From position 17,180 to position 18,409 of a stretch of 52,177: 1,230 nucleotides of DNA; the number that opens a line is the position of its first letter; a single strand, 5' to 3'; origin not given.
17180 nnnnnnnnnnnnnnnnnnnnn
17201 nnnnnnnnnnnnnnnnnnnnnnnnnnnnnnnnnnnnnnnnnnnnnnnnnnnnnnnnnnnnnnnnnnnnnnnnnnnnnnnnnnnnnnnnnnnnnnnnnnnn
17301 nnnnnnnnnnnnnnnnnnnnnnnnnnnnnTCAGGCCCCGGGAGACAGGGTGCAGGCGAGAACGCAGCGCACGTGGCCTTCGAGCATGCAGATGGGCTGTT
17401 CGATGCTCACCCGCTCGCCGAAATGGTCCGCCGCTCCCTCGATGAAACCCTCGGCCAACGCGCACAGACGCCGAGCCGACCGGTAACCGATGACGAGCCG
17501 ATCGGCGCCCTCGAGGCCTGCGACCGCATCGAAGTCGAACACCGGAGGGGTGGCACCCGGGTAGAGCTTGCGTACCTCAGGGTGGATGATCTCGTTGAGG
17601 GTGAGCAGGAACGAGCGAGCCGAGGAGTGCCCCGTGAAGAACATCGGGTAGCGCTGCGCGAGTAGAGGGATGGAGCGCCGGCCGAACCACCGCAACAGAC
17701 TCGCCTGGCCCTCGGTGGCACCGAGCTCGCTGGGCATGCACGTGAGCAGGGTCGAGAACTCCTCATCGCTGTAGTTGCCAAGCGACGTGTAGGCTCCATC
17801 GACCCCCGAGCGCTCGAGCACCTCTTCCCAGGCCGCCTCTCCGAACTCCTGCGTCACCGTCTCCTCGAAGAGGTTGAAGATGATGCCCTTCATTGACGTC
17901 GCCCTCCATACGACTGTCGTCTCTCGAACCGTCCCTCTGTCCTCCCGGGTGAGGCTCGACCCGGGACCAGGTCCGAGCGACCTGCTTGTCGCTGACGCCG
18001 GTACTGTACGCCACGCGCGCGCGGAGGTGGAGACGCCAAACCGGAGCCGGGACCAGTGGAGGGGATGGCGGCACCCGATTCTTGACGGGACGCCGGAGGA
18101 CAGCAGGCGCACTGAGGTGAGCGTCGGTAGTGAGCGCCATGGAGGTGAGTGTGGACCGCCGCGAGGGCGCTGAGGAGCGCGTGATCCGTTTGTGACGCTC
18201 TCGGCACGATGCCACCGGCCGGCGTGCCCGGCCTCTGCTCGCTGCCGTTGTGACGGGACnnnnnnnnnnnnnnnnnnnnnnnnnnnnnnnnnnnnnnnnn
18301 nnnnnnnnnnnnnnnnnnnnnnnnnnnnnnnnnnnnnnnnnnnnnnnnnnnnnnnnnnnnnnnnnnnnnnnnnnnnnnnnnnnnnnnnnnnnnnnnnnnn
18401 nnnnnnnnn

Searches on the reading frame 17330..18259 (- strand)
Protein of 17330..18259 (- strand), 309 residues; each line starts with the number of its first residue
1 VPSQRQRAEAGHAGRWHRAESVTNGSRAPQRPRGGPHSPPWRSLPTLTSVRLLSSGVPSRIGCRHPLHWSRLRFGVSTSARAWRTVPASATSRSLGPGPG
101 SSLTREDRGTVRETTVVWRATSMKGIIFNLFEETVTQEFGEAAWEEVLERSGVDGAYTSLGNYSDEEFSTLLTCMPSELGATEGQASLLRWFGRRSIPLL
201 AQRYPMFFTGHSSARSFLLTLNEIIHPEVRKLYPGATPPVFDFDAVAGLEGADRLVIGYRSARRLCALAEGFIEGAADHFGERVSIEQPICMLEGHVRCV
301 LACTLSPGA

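Call 53: search_protein_families(library=pfam, proteins=[window:17330-18259:-], max_evalue=0.001)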
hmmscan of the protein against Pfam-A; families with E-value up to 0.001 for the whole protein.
window:17330-18259:- (309 aa): 2 families
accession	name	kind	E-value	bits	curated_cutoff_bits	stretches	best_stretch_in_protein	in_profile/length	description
PF07700.20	HNOB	-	9.6e-34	117.1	25.5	1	124-288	1-163/163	Haem-NO-binding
PF02830.23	V4R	-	4.9e-07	30.2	31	1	260-301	16-58/62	V4R domain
